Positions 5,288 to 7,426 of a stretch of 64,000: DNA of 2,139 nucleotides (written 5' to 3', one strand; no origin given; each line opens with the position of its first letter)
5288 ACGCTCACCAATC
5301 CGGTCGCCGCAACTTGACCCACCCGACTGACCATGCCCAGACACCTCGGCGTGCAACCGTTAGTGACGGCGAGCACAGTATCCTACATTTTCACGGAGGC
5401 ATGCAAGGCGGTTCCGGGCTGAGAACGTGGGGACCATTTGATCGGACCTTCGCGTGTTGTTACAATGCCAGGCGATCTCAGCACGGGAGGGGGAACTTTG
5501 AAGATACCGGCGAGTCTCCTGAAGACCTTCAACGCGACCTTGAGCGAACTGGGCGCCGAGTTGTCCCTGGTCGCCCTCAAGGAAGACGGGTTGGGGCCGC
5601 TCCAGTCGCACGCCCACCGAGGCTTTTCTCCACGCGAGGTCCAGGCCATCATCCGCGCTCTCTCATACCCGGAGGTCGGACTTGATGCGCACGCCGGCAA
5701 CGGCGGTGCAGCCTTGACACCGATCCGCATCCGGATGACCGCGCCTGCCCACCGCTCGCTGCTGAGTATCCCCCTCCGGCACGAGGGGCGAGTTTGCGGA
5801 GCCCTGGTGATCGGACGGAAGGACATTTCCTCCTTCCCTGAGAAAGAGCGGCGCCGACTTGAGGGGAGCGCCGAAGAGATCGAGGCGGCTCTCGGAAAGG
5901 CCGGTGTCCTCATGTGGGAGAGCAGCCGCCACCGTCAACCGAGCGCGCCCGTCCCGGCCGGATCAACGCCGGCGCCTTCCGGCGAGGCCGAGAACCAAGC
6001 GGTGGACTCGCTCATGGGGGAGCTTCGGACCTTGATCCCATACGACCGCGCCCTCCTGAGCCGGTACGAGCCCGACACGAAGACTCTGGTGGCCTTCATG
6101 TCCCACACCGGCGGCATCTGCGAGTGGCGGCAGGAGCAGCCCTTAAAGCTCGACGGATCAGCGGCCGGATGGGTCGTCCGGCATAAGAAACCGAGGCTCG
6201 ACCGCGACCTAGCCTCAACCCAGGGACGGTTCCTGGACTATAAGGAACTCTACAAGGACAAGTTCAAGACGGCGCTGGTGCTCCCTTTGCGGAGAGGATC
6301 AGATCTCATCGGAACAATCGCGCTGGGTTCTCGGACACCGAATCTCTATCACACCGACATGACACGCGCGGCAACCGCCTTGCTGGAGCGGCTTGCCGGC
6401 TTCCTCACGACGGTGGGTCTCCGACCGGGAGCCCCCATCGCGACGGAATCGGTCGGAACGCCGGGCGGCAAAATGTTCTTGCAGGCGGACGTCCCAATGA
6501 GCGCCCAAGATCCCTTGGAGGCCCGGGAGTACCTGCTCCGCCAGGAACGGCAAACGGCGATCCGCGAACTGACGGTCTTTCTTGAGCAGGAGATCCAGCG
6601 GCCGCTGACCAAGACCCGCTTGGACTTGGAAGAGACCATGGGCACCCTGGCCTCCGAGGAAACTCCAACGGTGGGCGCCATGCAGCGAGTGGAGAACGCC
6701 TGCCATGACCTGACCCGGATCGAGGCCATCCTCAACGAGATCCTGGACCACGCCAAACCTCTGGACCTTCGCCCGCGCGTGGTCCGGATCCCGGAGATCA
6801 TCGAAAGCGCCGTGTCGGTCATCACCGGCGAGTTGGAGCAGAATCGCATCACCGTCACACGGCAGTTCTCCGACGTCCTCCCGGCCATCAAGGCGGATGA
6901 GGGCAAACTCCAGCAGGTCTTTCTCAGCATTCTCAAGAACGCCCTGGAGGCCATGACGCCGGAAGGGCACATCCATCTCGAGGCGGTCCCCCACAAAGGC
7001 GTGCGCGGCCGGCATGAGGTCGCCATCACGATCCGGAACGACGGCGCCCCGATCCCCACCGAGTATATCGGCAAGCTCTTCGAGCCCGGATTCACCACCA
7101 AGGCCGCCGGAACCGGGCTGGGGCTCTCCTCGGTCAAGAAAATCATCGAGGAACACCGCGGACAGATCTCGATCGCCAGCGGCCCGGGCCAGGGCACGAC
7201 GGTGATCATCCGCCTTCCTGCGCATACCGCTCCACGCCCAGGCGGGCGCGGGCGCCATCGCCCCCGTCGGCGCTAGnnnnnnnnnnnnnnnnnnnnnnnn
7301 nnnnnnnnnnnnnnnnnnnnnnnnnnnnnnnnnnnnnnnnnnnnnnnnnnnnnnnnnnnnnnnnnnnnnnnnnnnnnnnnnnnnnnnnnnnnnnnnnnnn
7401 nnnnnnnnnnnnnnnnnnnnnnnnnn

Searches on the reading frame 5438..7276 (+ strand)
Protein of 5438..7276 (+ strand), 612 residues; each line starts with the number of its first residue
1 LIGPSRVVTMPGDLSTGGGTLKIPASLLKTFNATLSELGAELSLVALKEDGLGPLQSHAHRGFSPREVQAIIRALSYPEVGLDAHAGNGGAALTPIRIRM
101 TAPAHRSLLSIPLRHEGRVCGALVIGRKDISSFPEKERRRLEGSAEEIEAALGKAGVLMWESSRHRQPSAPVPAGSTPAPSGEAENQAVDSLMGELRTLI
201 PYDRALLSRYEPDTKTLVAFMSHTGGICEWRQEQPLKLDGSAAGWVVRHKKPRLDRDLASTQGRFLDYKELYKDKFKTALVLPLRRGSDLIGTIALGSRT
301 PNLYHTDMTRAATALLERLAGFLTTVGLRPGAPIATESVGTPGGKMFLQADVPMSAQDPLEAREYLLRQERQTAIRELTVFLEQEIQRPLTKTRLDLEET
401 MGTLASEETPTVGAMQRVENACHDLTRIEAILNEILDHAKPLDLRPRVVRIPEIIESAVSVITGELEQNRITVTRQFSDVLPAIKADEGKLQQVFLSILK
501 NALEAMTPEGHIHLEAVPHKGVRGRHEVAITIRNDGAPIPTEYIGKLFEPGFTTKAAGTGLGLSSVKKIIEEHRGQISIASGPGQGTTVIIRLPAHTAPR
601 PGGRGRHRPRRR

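Call 71: search_protein_families(library=ncbifam, proteins=[window:5438-7276:+], max_evalue=0.001)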
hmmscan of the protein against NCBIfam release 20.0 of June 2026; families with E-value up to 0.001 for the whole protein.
window:5438-7276:+ (612 aa): 75 families (the best 25 are shown)
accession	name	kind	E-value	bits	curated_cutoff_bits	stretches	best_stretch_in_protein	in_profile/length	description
NF008468.0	PRK11360.1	equivalog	4e-45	154.3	646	1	361-596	382-609/616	two-component system sensor histidine kinase AtoS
NF007688.0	PRK10364.1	equivalog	3.5e-38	131.5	479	1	365-597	230-453/460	two-component system sensor histidine kinase ZraS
NF010411.0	PRK13837.1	equivalog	8.8e-29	100.1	647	1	414-600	485-680/828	two-component system VirA-like sensor kinase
NF052574.1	HisKinEspCMyxo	equivalog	1.3e-28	99.6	1200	1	354-597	398-639/785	serine histidine kinase EspC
NF038348.1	T2SS_HK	subfamily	2e-25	89.3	450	1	415-595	398-573/574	histidine kinase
NF006800.0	PRK09303.1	equivalog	4.2e-24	85.2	342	1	378-595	154-377/383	histidine kinase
NF053867.1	SprKinKinDBac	equivalog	9e-24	83.8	775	1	424-597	330-499/500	sporulation kinase KinD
NF046044.1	PnpS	equivalog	2.5e-23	82.8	400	1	425-594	217-390/390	two-component system histidine kinase PnpS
NF008293.1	PRK11073.1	equivalog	7.9e-22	78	240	1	366-594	121-346/349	nitrogen regulation protein NR(II)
NF052573.1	HisKinEspAMyxo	equivalog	2.4e-20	72.2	1400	1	385-596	394-612/755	serine histidine kinase EspA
NF046020.1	HisKinCckABruc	equivalog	2.6e-20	71.9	1000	1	426-598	527-710/868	cell cycle histidine kinase CckA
NF041777.1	sens_FixL_Rhizob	equivalog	1.3e-19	70.2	850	1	366-596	253-482/485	sensor protein FixL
NF047497.1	HK_LIC_12097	equivalog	1.4e-19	70.1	500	1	378-594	153-365/367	LIC_12097 family sensor histidine kinase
TIGR02938.1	nifL_nitrog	equivalog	5.1e-19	68.2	242.45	1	409-593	311-492/494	nitrogen fixation negative regulator NifL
NF033092.0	HK_WalK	equivalog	1.4e-18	66.8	725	1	442-594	440-593/594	cell wall metabolism sensor histidine kinase WalK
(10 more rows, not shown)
